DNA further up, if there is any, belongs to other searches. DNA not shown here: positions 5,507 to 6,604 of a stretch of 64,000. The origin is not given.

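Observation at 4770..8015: Complete CuMMO (pmoCAB/amoCAB-type) operon of unknown substrate, in a high-GC genome with amine- and hydrocarbon-catabolic neighbours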

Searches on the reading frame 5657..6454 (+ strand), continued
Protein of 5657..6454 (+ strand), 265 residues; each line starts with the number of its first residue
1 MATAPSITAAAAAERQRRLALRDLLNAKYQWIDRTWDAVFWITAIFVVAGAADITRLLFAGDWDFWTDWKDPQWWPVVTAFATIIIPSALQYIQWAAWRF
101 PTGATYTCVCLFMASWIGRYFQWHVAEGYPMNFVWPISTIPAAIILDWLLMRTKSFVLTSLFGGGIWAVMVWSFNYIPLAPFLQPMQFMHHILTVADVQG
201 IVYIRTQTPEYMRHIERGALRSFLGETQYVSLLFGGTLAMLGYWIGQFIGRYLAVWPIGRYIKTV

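Call 24: get_annotated_region(hit=H1, flank=8000)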
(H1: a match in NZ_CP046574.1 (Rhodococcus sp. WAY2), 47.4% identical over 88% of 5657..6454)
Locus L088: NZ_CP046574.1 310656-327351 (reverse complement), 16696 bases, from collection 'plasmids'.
description: Rhodococcus sp. WAY2 plasmid pRWAY02, complete sequence
organism: Rhodococcus sp. WAY2 (NCBI taxid 2663121)
taxonomy: Bacteria; Actinomycetota; Actinomycetes; Mycobacteriales; Nocardiaceae; Rhodococcus; Rhodococcus sp. WAY2
host: -; source: cell culture,bacterial consortium; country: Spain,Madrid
typing (MOB-suite, as given by PLSDB): mobilizable; replicon rep_cluster_313; relaxase MOBP,MOBP
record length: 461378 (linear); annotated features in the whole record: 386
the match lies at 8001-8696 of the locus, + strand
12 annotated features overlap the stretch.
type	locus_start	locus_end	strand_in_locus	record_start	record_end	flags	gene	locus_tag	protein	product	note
CDS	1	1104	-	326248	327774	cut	-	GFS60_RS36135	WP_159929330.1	VWA domain-containing protein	-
CDS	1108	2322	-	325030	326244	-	-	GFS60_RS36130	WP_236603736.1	MoxR family ATPase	-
CDS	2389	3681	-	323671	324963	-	mdo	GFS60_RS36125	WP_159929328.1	NDMA-dependent methanol dehydrogenase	GO:0046170 - methanol catabolic process [Evidence IEA]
CDS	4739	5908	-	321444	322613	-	-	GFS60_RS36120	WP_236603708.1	IS110 family transposase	-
CDS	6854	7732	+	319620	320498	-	-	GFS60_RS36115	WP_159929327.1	methane monooxygenase/ammonia monooxygenase subunit C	-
CDS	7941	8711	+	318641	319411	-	-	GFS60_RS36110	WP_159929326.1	methane monooxygenase/ammonia monooxygenase subunit A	-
CDS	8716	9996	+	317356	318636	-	-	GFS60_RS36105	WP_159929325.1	methane monooxygenase/ammonia monooxygenase subunit B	-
CDS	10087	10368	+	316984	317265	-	-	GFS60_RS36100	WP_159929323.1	hypothetical protein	-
CDS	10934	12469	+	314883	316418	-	-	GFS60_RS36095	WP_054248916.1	AMP-binding protein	-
CDS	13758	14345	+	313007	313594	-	-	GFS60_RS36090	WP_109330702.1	peroxiredoxin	-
CDS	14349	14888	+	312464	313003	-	-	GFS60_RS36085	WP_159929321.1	carboxymuconolactone decarboxylase family protein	-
CDS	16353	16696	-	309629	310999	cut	ltrA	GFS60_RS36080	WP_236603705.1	group II intron reverse transcriptase/maturase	GO:0000373 - Group II intron splicing [Evidence IEA]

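Call 25: get_annotated_region(hit=H5, flank=5000)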
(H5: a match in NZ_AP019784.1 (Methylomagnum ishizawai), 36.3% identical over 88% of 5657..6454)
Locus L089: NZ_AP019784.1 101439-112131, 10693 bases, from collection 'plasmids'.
description: Methylomagnum ishizawai strain RS11D-Pr plasmid pRS11DPr1, complete sequence
organism: Methylomagnum ishizawai (NCBI taxid 1760988)
taxonomy: Bacteria; Pseudomonadota; Gammaproteobacteria; Methylococcales; Methylococcaceae; Methylomagnum; Methylomagnum ishizawai
host: -; source: -; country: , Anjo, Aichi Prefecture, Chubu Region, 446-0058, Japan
typing (MOB-suite, as given by PLSDB): non-mobilizable
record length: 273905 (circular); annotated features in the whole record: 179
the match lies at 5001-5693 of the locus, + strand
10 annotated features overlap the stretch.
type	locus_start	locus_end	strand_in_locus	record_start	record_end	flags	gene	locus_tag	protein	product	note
CDS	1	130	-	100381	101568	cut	-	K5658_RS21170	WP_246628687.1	sialidase family protein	-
CDS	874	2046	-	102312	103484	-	-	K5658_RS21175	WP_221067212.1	replication protein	-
CDS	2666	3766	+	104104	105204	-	-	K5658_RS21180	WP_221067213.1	L-dopachrome tautomerase-related protein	-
CDS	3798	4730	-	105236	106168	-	-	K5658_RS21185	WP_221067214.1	LysR family transcriptional regulator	-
CDS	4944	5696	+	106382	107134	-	amoA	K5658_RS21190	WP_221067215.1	bacterial ammonia monooxygenase, subunit AmoA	-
CDS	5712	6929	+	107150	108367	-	amoB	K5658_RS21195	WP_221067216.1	bacterial ammonia monooxygenase, subunit AmoB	-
CDS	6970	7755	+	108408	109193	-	amoC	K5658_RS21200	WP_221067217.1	bacterial ammonia monooxygenase, subunit AmoC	-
CDS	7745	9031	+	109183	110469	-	-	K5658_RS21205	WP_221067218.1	MFS transporter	GO:0055085 - transmembrane transport [Evidence IEA]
CDS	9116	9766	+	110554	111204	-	-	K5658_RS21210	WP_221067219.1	glutathione S-transferase family protein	GO:0006749 - glutathione metabolic process [Evidence IEA]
CDS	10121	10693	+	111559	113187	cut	-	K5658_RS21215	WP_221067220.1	SulP family inorganic anion transporter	GO:0008272 - sulfate transport [Evidence IEA]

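Call 28: find_encoding_contigs(protein=P0034, flank=8000, max_places=1)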
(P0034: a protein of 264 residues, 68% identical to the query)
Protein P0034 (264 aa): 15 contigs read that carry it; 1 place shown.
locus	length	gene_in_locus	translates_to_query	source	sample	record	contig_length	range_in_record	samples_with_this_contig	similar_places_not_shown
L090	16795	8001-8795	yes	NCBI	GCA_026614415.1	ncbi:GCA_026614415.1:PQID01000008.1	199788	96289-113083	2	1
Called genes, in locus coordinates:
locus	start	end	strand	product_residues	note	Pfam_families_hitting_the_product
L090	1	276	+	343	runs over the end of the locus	PF09339:HTH_IclR, PF01614:IclR_C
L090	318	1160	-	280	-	-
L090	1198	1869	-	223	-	PF07987:DUF1775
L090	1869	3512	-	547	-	PF04234:CopC, PF05425:CopD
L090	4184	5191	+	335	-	PF04909:Amidohydro_2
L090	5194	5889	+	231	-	PF01883:FeS_assembly_P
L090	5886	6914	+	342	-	PF08240:ADH_N, PF00107:ADH_zinc_N, PF13602:ADH_zinc_N_2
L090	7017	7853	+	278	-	PF04896:AmoC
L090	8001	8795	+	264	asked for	PF02461:AMO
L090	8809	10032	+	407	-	PF04744:Monooxygenase_B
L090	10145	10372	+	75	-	-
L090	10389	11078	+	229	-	-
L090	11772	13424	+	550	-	PF20154:LNT_N, PF00795:CN_hydrolase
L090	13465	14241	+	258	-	PF13641:Glyco_tranf_2_3, PF00535:Glycos_transf_2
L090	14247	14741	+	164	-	PF04186:FxsA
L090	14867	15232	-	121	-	PF13397:RbpA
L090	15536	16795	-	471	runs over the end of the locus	PF07690:MFS_1, PF11700:ATG22, PF07690:MFS_1, PF13347:MFS_2, PF12832:MFS_1_like (faint), PF07690:MFS_1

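Call 29: find_encoding_contigs(protein=P0023, flank=8000, max_places=1)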
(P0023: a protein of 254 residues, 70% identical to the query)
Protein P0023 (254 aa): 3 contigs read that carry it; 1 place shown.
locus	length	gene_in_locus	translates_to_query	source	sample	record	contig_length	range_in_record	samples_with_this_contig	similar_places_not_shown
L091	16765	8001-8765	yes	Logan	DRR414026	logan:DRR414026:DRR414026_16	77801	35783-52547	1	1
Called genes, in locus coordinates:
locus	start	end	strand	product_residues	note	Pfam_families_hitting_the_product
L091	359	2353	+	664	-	PF26965:MimR_N, PF01590:GAF, PF00158:Sigma54_activat, PF01078:Mg_chelatase (faint), PF14532:Sigma54_activ_2, PF07728:AAA_5, PF25601:AAA_lid_14, PF02954:HTH_8, +1 more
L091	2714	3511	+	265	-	PF09339:HTH_IclR, PF12802:MarR_2, PF01614:IclR_C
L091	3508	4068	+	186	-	PF01965:DJ-1_PfpI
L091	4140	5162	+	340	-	PF04909:Amidohydro_2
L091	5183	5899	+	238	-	PF01883:FeS_assembly_P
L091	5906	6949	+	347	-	PF08240:ADH_N, PF00107:ADH_zinc_N, PF13602:ADH_zinc_N_2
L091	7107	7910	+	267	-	PF04896:AmoC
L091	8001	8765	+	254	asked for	PF02461:AMO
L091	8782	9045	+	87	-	-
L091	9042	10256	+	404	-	PF04744:Monooxygenase_B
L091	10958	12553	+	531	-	PF00270:DEAD, PF04851:ResIII (weak), PF00271:Helicase_C, PF25399:DeaD_dimer, PF03880:DbpA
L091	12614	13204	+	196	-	PF02834:LigT_PEase, PF10469:AKAP7_NLS, PF13563:2_5_RNA_ligase2, PF02834:LigT_PEase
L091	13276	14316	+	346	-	PF00154:RecA_N, PF08423:Rad51 (weak), PF06745:ATPase (weak), PF27531:MT3502_N, PF21096:RecA_C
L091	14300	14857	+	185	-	PF21982:RecX_HTH1, PF02631:RecX_HTH2, PF21981:RecX_HTH3 (weak)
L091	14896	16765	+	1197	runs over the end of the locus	PF21445:ADDB_N, PF13361:UvrD_C (faint), PF12705:PDDEXK_1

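Call 30: find_encoding_contigs(protein=P0047, flank=8000, max_places=1)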
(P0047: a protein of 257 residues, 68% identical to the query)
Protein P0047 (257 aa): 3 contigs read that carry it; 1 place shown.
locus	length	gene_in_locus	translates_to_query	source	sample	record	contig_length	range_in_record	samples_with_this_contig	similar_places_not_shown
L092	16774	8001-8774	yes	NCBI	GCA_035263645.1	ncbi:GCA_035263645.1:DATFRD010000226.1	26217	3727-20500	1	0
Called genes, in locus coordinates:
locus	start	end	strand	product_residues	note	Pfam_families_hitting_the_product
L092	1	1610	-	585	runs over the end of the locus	PF26965:MimR_N, PF01590:GAF (weak), PF26961:MimR (weak), PF14532:Sigma54_activ_2 (faint), PF25601:AAA_lid_14, PF02954:HTH_8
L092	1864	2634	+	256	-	PF09339:HTH_IclR, PF01614:IclR_C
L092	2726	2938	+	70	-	-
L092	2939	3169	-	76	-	-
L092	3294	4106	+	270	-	PF09339:HTH_IclR, PF01614:IclR_C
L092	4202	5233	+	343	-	PF04909:Amidohydro_2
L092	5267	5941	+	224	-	PF01883:FeS_assembly_P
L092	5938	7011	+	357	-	PF08240:ADH_N, PF00107:ADH_zinc_N, PF13602:ADH_zinc_N_2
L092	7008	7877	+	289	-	-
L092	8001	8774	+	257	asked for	PF02461:AMO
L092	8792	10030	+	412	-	PF04744:Monooxygenase_B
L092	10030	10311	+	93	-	-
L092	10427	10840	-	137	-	PF01243:PNPOx_N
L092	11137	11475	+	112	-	PF03795:YCII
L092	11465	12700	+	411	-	PF04542:Sigma70_r2, PF08281:Sigma70_r4_2 (weak), PF20239:DUF6596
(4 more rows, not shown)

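Call 41: search_protein_families(library=pfam, proteins=[L013:12404-13444:+, L013:13483-13959:+, L022:7831-9048:+, L061:8442-9026:+, L061:12375-12965:+, L061:12967-14679:+, L061:14683-15546:+, L013:7587-8654:-], max_evalue=0.1)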
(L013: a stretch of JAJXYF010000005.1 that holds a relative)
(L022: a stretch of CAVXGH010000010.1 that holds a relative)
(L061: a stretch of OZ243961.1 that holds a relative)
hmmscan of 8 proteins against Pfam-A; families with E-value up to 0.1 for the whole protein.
L013:12404-13444:+ (346 aa): 6 families
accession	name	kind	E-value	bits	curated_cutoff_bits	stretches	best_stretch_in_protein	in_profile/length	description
PF00107.32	ADH_zinc_N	-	2e-23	83.2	31.8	1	184-309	1-127/129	Zinc-binding dehydrogenase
PF08240.17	ADH_N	-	5.3e-22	78.5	23.5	1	31-142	1-103/104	Alcohol dehydrogenase GroES-like domain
PF13602.12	ADH_zinc_N_2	-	4.4e-09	37.8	27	1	218-344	2-134/134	Zinc-binding dehydrogenase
PF16912.11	Glu_dehyd_C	-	0.001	19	34.9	1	164-339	21-206/211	Glucose dehydrogenase C-terminus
PF00590.25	TP_methylase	-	0.045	14.1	27.8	0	176-256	3-82/212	Tetrapyrrole (Corrin/Porphyrin) Methylases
PF02254.24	TrkA_N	-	0.071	13.9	23.8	0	184-236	5-58/116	TrkA-N domain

L013:13483-13959:+ (158 aa): 2 families
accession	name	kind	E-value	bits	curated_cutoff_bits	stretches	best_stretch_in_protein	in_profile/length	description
PF00034.26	Cytochrom_C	-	9.1e-08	33.8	21.3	1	68-136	3-67/90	Cytochrome c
PF13442.11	Cytochrome_CBB3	-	7.5e-06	26.6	27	1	67-136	4-51/68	Cytochrome C oxidase, cbb3-type, subunit III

L022:7831-9048:+ (405 aa): 3 families
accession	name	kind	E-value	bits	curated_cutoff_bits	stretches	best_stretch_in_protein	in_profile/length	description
PF02630.20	SCO1-SenC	-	8.6e-20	71.5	22.8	1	248-376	5-133/134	SCO1/SenC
PF00578.27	AhpC-TSA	-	4.2e-06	27.2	26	1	243-375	4-119/124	AhpC/TSA family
PF08534.16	Redoxin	-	1.6e-05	25.2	26.6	1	242-315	4-76/148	Redoxin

L061:8442-9026:+ (194 aa): 1 family
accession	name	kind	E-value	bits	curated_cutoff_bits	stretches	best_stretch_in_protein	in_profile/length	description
PF19258.4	KxYKxGKxW_sig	-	0.064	13.7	23.6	0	9-33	15-39/41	KxYKxGKxW signal peptide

L061:12375-12965:+ (196 aa): 0 families

L061:12967-14679:+ (570 aa): 3 families
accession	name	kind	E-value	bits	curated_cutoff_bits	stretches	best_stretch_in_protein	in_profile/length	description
PF07732.21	Cu-oxidase_3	-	1.4e-24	86.8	21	2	197-294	24-116/119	Multicopper oxidase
PF07731.20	Cu-oxidase_2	-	1.4e-20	73.9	20.4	2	192-294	24-135/137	Multicopper oxidase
PF00394.28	Cu-oxidase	-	7.6e-06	26.6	21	1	348-456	17-129/157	Multicopper oxidase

L061:14683-15546:+ (287 aa): 3 families
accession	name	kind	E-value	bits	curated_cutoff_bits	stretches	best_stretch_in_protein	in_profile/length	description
PF07731.20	Cu-oxidase_2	-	0.00037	20.7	20.4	1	134-226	24-134/137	Multicopper oxidase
PF17583.7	DUF5484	-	0.055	13.6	27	1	174-193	5-24/43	Family of unknown function (DUF5484)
PF02174.23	IRS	-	0.065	13.7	22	0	156-188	29-61/92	PTB domain (IRS-1 type)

L013:7587-8654:- (355 aa): 13 families
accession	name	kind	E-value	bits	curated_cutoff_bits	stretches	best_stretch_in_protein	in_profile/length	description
PF00158.32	Sigma54_activat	-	1e-61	207.9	20.2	1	25-188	4-167/168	Sigma-54 interaction domain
PF25601.1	AAA_lid_14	-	9.4e-21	73.9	27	1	194-272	1-79/87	AAA+ ATPase lid domain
PF14532.12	Sigma54_activ_2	-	1.6e-16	61.2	25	1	25-190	3-135/138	Sigma-54 interaction domain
PF02954.25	HTH_8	-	1.9e-09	37.5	22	1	313-346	9-42/42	Bacterial regulatory protein, Fis family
PF07728.20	AAA_5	-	6.9e-08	33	22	1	46-164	2-123/139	AAA domain (dynein-related subfamily)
PF13551.12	HTH_29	-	6.4e-05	23.4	28.1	1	318-347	9-37/64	Winged helix-turn helix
PF12728.13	HTH_17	-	6.7e-05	23.5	27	1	326-351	5-30/51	Helix-turn-helix domain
PF13191.12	AAA_16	-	0.00019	22.4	32.6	1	29-130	12-112/167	AAA ATPase domain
PF01078.27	Mg_chelatase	-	0.00028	20.8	20.3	0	111-164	103-158/207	Magnesium chelatase, subunit ChlI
PF00004.35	AAA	-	0.00044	21.1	21.2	1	46-166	1-111/131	ATPase family associated with various cellular activities (AAA)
PF13384.12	HTH_23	-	0.00054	20.1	24.6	1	315-346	12-41/50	Homeodomain-like domain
PF13518.12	HTH_28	-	0.0019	18.7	25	1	320-347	11-37/52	Helix-turn-helix domain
PF24026.1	DUF7337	-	0.066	13.7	30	0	175-205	30-60/61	Family of unknown function (DUF7337)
